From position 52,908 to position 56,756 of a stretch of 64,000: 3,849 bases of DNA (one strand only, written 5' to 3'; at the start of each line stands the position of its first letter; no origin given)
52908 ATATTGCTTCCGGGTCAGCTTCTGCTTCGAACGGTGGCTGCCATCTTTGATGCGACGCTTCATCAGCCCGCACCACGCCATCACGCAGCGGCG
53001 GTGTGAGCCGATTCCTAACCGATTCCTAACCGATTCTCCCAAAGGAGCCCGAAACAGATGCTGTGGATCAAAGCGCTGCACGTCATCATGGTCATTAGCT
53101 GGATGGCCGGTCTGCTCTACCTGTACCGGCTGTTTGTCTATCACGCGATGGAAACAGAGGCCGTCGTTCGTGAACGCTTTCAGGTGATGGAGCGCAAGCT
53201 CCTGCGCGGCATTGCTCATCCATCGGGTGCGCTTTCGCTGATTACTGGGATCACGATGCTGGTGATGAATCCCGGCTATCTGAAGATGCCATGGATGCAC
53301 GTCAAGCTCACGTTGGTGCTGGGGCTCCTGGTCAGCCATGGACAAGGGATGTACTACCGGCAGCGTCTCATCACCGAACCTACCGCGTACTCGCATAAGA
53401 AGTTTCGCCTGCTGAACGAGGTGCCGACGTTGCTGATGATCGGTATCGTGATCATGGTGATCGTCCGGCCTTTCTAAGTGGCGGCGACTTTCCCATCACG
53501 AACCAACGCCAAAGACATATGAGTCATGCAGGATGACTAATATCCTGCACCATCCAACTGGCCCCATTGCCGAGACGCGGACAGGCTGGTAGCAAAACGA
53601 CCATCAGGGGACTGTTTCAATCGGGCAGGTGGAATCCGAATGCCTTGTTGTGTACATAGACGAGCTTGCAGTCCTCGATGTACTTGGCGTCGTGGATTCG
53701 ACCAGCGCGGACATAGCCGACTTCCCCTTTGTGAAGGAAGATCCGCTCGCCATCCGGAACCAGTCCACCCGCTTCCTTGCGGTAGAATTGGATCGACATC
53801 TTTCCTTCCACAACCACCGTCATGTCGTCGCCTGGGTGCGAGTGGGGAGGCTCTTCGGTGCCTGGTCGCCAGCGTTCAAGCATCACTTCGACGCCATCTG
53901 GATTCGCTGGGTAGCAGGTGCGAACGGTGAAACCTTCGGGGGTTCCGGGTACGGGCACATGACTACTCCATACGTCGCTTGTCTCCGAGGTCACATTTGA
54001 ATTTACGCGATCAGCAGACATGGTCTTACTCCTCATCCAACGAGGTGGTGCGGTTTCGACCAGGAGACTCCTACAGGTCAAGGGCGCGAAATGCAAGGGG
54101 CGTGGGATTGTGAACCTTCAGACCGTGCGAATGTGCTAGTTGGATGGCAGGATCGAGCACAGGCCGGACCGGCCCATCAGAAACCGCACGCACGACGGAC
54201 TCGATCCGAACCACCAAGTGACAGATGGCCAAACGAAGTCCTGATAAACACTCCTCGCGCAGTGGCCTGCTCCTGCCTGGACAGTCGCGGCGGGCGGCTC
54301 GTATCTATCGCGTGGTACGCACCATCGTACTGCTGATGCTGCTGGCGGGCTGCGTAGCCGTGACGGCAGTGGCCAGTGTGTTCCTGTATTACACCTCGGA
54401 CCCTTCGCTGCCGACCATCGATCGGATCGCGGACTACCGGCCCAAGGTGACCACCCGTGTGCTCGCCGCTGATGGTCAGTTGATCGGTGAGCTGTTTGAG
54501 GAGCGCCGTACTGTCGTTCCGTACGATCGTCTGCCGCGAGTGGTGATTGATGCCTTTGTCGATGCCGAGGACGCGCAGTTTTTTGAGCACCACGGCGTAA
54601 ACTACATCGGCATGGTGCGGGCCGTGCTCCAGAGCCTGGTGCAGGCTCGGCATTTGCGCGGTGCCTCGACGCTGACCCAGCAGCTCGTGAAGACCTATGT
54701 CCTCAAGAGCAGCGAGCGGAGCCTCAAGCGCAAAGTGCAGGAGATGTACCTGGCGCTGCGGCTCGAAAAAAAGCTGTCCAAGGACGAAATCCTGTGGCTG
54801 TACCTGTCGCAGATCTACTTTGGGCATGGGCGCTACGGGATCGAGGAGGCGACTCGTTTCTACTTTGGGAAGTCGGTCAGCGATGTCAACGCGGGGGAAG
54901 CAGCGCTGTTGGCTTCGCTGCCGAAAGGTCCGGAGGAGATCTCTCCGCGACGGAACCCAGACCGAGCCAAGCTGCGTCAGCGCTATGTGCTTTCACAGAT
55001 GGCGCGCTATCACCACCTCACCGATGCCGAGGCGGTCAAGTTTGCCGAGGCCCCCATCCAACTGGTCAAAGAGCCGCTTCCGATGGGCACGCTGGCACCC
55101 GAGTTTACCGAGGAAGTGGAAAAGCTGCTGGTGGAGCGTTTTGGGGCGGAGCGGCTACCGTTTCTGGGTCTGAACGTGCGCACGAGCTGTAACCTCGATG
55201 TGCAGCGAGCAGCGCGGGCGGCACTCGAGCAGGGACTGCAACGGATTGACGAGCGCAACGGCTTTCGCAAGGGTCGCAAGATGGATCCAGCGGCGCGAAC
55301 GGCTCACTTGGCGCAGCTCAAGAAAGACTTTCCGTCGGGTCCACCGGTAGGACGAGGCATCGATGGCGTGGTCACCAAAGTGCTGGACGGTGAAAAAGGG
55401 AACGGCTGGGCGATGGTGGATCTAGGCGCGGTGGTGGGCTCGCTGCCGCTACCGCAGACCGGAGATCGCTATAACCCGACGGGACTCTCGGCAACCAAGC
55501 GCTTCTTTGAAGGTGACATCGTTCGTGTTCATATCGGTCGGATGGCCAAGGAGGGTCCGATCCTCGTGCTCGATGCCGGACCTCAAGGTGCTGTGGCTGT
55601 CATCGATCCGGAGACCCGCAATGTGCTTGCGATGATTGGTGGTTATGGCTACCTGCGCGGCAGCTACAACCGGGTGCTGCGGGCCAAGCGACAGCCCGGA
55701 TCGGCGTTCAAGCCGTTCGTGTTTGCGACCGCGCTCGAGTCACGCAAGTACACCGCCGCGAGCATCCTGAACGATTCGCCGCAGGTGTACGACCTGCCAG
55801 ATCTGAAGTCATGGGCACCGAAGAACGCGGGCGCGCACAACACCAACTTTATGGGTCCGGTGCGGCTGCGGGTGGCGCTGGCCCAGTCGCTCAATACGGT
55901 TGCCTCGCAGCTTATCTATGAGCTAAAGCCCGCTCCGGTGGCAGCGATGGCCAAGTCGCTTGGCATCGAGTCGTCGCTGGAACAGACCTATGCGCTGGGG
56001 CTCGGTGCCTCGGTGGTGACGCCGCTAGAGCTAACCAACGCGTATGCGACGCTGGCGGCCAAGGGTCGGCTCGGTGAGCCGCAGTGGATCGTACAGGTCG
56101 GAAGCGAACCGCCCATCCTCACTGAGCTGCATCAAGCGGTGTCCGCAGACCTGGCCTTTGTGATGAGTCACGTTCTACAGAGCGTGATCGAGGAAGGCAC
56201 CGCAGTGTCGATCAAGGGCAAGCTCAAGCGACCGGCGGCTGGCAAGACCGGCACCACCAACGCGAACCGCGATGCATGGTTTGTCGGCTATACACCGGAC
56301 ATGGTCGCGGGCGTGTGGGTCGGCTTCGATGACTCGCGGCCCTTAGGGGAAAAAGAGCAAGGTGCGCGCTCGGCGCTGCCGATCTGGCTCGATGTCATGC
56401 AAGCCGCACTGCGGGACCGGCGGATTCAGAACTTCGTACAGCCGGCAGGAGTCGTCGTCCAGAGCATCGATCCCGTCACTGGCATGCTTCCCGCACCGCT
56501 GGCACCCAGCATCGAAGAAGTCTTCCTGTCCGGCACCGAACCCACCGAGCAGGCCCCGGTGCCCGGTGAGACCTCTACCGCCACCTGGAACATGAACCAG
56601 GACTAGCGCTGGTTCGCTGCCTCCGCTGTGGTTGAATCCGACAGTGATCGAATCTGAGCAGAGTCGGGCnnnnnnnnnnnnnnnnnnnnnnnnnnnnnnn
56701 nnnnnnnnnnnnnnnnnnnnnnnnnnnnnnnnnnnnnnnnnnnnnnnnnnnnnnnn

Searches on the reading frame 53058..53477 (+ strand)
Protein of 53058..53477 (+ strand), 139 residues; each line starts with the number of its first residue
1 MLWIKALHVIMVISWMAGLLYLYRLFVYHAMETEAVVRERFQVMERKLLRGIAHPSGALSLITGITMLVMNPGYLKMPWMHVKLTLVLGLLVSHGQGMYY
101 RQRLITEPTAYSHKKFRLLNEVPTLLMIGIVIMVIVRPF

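Call 11: search_protein_families(library=pfam, proteins=[window:53058-53477:+], max_evalue=0.001)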
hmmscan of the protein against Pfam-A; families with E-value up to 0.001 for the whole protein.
window:53058-53477:+ (139 aa): 2 families
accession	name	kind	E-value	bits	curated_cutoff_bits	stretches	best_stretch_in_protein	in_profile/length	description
PF03653.18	UPF0093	-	1.1e-46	159.2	34.2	1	2-139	6-146/146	Uncharacterised protein family (UPF0093)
PF05425.18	CopD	-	4.6e-06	27.4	32.1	1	50-136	8-104/105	Copper resistance protein D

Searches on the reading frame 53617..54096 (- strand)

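Call 12: search_protein_families(library=pfam, proteins=[window:53617-54096:-], max_evalue=0.001)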
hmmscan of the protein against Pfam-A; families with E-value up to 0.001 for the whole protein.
window:53617-54096:- (159 aa): 2 families
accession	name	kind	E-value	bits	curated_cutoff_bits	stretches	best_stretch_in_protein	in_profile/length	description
PF07883.17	Cupin_2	-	3.8e-08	33.4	27.2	1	73-145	2-66/70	Cupin domain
PF12973.13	Cupin_7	-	1e-06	29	27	1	54-126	18-76/105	ChrR Cupin-like domain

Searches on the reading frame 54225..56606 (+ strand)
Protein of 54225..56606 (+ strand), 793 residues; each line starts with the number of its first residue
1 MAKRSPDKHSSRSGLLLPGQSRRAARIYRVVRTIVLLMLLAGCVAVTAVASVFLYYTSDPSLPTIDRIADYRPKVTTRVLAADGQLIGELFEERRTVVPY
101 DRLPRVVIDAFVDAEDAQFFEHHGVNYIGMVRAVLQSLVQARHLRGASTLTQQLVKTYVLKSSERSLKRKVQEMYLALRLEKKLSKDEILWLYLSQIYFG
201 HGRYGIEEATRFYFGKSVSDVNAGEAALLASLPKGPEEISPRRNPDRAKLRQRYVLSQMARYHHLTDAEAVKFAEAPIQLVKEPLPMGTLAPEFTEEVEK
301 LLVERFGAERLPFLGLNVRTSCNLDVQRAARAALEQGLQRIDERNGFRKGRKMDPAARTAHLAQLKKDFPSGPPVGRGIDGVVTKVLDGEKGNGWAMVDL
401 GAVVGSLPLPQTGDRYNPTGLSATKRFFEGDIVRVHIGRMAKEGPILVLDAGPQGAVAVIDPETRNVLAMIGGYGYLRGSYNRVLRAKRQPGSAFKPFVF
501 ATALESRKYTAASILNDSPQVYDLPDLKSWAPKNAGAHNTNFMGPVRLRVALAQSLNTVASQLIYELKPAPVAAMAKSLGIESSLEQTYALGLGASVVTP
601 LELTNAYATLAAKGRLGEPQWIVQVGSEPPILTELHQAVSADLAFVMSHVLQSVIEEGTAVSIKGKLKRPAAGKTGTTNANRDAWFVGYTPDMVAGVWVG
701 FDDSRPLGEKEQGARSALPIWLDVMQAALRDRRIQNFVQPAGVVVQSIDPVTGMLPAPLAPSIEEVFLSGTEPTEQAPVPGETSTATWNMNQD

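Call 12: search_protein_families(library=pfam, proteins=[window:54225-56606:+], max_evalue=0.001)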
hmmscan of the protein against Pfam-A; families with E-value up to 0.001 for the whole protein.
window:54225-56606:+ (793 aa): 2 families
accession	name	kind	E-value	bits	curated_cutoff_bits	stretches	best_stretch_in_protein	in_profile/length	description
PF00912.28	Transgly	-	7.5e-61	205.1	27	1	84-259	2-177/178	Transglycosylase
PF00905.27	Transpeptidase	-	2.1e-23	83.4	22.1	1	455-692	1-267/299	Penicillin binding protein transpeptidase domain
